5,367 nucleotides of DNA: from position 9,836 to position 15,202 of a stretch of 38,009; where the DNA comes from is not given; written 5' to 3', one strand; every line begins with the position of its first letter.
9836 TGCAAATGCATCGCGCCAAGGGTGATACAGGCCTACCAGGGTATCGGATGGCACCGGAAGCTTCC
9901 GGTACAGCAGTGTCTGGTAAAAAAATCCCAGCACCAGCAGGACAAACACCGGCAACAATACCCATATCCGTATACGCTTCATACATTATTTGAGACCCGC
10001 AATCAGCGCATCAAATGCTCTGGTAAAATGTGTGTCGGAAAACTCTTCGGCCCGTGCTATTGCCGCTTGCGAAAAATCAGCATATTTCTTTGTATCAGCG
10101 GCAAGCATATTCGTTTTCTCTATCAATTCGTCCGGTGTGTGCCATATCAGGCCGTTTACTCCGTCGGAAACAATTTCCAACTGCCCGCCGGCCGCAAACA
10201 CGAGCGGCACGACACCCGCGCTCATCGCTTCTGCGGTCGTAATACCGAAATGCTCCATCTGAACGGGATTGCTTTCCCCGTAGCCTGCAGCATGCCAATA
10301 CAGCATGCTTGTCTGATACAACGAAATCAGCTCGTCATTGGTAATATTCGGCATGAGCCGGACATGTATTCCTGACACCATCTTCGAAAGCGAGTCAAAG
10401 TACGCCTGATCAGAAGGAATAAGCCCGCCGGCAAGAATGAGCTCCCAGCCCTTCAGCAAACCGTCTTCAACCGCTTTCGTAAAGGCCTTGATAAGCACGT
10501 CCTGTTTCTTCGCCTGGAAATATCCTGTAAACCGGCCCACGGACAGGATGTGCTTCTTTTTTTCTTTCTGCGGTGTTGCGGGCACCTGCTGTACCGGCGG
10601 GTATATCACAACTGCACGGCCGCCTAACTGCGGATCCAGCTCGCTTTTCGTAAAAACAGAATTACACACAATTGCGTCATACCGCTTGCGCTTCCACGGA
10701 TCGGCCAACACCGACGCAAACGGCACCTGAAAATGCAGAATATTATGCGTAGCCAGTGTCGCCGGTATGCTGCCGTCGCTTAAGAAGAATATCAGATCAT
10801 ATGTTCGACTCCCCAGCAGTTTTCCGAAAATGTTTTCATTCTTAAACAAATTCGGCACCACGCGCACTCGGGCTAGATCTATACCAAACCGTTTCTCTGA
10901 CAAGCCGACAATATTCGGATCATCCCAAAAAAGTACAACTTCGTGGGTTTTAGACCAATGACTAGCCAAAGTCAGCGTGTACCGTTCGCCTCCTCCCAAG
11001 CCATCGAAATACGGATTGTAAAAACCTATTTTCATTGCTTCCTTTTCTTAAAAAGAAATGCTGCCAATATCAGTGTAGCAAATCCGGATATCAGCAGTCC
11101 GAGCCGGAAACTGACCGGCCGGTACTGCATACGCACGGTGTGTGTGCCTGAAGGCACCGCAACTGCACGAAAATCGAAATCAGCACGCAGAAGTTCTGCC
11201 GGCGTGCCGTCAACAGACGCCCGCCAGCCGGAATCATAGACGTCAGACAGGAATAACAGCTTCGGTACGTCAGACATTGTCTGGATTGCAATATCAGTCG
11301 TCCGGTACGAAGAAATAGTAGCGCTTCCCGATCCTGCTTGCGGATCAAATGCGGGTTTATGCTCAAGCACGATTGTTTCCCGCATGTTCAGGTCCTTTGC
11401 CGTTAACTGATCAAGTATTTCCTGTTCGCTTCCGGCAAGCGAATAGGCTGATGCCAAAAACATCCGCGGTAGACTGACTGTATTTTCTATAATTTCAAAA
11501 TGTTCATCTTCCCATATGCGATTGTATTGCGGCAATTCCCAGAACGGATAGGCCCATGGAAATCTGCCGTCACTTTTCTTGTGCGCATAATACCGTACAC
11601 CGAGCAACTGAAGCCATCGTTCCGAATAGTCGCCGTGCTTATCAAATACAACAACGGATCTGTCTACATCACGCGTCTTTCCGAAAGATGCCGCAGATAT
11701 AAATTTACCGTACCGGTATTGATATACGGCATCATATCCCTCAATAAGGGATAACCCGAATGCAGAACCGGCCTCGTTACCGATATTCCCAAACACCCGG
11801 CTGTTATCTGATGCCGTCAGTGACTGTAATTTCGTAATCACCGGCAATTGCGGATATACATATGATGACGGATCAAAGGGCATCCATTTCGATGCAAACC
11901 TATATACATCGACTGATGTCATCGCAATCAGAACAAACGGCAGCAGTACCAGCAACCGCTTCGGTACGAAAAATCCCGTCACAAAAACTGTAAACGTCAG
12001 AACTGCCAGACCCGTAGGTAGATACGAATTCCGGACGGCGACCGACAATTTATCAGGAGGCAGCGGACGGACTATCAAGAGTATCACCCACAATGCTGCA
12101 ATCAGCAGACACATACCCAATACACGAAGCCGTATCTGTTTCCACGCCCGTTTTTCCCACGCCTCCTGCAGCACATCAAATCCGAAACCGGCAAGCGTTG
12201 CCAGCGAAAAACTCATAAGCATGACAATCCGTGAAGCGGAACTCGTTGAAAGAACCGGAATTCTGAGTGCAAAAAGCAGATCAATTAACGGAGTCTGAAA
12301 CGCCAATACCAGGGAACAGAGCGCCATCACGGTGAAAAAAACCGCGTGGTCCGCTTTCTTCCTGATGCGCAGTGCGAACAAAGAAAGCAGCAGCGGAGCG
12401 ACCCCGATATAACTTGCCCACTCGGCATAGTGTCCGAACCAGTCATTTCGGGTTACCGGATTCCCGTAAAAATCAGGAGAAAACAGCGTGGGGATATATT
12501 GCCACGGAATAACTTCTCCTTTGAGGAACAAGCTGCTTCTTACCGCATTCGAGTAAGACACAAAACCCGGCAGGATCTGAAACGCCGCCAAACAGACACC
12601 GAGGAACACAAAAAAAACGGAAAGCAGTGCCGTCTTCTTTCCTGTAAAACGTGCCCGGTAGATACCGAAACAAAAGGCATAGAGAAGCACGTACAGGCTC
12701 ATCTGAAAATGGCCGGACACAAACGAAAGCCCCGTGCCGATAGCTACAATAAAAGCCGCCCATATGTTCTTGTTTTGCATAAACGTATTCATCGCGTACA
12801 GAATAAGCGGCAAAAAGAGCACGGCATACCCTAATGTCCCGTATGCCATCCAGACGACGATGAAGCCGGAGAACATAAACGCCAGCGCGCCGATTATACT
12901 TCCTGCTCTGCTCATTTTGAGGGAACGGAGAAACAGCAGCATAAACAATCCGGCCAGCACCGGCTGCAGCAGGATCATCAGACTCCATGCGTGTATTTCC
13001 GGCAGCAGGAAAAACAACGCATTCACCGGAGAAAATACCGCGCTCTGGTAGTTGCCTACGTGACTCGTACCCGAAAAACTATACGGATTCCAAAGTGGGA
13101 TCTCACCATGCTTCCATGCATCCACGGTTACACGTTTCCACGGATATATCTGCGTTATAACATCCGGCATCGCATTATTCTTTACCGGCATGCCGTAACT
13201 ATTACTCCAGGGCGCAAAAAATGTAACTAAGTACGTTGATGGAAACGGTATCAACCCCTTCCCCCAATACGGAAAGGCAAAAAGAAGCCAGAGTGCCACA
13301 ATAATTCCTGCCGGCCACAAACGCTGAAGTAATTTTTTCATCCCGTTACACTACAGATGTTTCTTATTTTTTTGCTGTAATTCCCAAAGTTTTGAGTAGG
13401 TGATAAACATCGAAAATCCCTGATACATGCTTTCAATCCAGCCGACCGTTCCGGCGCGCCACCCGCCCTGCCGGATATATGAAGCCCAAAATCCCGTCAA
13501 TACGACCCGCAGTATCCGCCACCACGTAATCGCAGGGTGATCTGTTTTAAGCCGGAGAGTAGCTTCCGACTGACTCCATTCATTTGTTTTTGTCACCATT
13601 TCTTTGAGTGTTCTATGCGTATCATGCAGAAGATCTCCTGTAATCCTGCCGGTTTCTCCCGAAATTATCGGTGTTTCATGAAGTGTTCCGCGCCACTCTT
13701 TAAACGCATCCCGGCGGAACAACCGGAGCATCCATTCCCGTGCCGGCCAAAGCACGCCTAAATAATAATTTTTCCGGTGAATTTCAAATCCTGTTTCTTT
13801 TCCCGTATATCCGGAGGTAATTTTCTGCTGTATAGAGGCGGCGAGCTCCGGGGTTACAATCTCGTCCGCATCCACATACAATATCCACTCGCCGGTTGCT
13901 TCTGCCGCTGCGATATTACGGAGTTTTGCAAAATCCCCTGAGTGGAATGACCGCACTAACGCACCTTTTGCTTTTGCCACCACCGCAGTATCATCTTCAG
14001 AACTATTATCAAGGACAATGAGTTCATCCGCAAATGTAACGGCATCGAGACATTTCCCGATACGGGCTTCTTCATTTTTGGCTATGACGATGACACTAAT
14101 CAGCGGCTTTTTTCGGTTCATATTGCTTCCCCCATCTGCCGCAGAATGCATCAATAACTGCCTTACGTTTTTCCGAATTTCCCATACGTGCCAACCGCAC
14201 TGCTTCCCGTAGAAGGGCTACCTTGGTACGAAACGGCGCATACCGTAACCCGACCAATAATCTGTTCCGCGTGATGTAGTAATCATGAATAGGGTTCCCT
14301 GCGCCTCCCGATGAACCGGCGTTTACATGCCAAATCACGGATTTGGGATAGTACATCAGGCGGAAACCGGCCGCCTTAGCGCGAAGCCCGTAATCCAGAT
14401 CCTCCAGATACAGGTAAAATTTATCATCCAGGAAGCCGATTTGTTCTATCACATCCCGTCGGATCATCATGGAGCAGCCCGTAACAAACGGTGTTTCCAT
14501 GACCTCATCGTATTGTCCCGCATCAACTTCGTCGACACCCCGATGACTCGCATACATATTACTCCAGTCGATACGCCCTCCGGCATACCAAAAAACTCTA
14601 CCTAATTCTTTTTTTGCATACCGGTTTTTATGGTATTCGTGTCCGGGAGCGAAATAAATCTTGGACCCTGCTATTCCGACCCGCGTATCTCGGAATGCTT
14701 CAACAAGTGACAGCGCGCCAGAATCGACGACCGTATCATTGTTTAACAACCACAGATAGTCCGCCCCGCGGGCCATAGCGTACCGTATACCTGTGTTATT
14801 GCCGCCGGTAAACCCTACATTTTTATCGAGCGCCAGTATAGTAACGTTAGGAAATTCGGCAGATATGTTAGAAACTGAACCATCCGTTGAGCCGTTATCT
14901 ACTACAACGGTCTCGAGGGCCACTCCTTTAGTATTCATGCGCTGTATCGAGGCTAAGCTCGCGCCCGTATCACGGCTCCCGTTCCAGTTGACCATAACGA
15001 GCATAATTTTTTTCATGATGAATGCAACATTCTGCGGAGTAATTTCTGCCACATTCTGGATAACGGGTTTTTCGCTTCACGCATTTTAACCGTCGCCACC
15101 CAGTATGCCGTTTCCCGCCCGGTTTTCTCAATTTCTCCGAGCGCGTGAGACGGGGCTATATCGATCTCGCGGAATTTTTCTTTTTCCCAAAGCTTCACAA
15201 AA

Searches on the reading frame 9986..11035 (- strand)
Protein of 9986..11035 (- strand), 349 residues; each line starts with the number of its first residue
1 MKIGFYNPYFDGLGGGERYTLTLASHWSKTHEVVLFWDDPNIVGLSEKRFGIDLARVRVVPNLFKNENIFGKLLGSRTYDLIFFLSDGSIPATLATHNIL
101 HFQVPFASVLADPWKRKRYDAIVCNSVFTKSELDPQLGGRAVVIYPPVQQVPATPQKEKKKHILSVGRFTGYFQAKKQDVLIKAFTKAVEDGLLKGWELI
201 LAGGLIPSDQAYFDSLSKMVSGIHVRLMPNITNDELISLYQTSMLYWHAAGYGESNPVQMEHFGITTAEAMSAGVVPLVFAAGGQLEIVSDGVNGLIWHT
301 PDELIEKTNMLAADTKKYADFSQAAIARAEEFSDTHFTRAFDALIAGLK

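Call 9: search_protein_families(library=pfam, proteins=[window:9986-11035:-], max_evalue=0.01)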
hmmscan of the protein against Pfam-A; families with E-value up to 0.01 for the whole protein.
window:9986-11035:- (349 aa): 5 families
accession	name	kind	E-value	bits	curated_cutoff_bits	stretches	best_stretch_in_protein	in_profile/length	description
PF00534.26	Glycos_transf_1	-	4.4e-23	82.1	26.4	1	154-326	9-170/172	Glycosyl transferases group 1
PF13692.12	Glyco_trans_1_4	-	8.2e-14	52.5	27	1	161-314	2-142/142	Glycosyl transferases group 1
PF13439.12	Glyco_transf_4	-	1.3e-06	29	28.5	1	14-148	2-166/170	Glycosyltransferase Family 4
PF20706.3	GT4-conflict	-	3.9e-05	23.3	26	1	149-321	186-357/385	Family 4 Glycosyltransferase in conflict systems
PF13524.12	Glyco_trans_1_2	-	0.0015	18.9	25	1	215-330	27-130/144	Glycosyl transferase-like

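Call 37: search_protein_families(library=ncbifam, proteins=[window:9986-11035:-], max_evalue=0.00001)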
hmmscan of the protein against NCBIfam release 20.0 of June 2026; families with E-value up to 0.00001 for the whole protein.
window:9986-11035:- (349 aa): 5 families
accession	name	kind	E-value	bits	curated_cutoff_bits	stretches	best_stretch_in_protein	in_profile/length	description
TIGR03449.1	mycothiol_MshA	equivalog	5.4e-09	35.4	462.5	1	166-338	222-393/406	D-inositol-3-phosphate glycosyltransferase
TIGR03999.1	thiol_BshA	equivalog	1.3e-08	34.2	273.7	1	259-344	281-369/375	N-acetyl-alpha-D-glucosaminyl L-malate synthase BshA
NF041876.1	EPS_EpsE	equivalog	6.8e-08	32.2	400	1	154-331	208-378/389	exopolysaccharide biosynthesis GT4 family glycosyltransferase EpsE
NF001904.0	PRK00654.2-3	equivalog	7.4e-07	28.2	577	1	256-318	377-439/475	glycogen synthase GlgA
NF007396.0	PRK09922.1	equivalog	3.6e-06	26.1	385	0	260-342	269-352/361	lipopolysaccharide 1,6-galactosyltransferase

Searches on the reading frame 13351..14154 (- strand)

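Call 9: search_protein_families(library=pfam, proteins=[window:13351-14154:-], max_evalue=0.01)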
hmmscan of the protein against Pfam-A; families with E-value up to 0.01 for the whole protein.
window:13351-14154:- (267 aa): 3 families
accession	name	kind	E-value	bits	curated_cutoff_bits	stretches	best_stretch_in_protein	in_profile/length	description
PF00535.33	Glycos_transf_2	-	1.8e-16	60.9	23.3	1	20-116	1-108/168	Glycosyl transferase family 2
PF13704.12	Glyco_tranf_2_4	-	1.6e-06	29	27.5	1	26-101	1-85/98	Glycosyl transferase family 2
PF13641.12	Glyco_tranf_2_3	-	0.0013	19.2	27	1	19-156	3-155/230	Glycosyltransferase like family 2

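Call 37: search_protein_families(library=ncbifam, proteins=[window:13351-14121:-], max_evalue=0.00001)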
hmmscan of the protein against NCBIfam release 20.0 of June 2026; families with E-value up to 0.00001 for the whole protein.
window:13351-14121:- (256 aa): 6 families
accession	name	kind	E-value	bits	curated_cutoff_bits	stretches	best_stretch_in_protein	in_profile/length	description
TIGR04283.1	glyco_like_mftF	equivalog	8.6e-12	45.1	182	1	8-132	1-129/221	TIGR04283 family arsenosugar biosynthesis glycosyltransferase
TIGR04195.1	S_glycosyl_SunS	equivalog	5.8e-11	41.9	350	1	5-88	56-143/421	SunS family peptide S-glycosyltransferase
NF010496.0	PRK13915.1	equivalog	3.5e-08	32.9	262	1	4-60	29-92/307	glucosyl-3-phosphoglycerate synthase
TIGR04182.1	glyco_TIGR04182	equivalog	7.2e-06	25.6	325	0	9-107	3-103/293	S-layer glycoprotein N-glycosyltransferase AglJ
TIGR03965.1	mycofact_glyco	equivalog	8.7e-06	24.9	280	0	5-91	73-169/467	mycofactocin biosynthesis glycosyltransferase MftF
NF047683.1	TeichurnBiosyTuaG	equivalog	9.9e-06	25.4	400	0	1-114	1-125/252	teichuronic acid biosynthesis protein TuaG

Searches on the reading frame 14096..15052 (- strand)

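Call 9: search_protein_families(library=pfam, proteins=[window:14096-15052:-], max_evalue=0.01)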
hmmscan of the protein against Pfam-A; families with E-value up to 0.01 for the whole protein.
window:14096-15052:- (318 aa): 4 families
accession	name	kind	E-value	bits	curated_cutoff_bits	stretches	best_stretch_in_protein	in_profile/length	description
PF13641.12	Glyco_tranf_2_3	-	3.4e-15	57.1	27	1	17-245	4-214/230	Glycosyltransferase like family 2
PF00535.33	Glycos_transf_2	-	4.1e-15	56.5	23.3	1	19-205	3-167/168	Glycosyl transferase family 2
PF13632.12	Glyco_trans_2_3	-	4.2e-08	33.7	27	1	178-268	71-142/198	Glycosyl transferase family group 2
PF13506.12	Glyco_transf_21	-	0.004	17.1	21.7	0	183-238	95-150/174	Glycosyl transferase family 21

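Call 37: search_protein_families(library=ncbifam, proteins=[window:14096-15016:-], max_evalue=0.00001)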
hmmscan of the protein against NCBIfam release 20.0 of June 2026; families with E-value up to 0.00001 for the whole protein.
window:14096-15016:- (306 aa): 6 families
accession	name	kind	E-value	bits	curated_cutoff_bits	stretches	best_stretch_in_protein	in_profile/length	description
TIGR01556.1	rhamnosyltran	subfamily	1.7e-16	60.3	200.55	2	34-108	22-97/281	rhamnosyltransferase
TIGR03965.1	mycofact_glyco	equivalog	3.9e-13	49.1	280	0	18-121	90-192/467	mycofactocin biosynthesis glycosyltransferase MftF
TIGR03937.1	PgaC_IcaA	equivalog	6.8e-08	31.9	422.3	0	3-110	46-152/407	poly-beta-1,6-N-acetyl-D-glucosamine synthase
NF041875.1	EPS_EpsD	equivalog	7.7e-08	32.1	370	0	20-101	17-96/325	exopolysaccharide biosynthesis glycosyltransferase EpsD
NF050113.1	gal_furan_GlfT1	equivalog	1.7e-06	27.6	330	1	20-96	17-91/290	galactofuranosyltransferase GlfT1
NF007482.0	PRK10073.1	equivalog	4e-06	26.1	423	1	3-97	7-98/334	glycosyltransferase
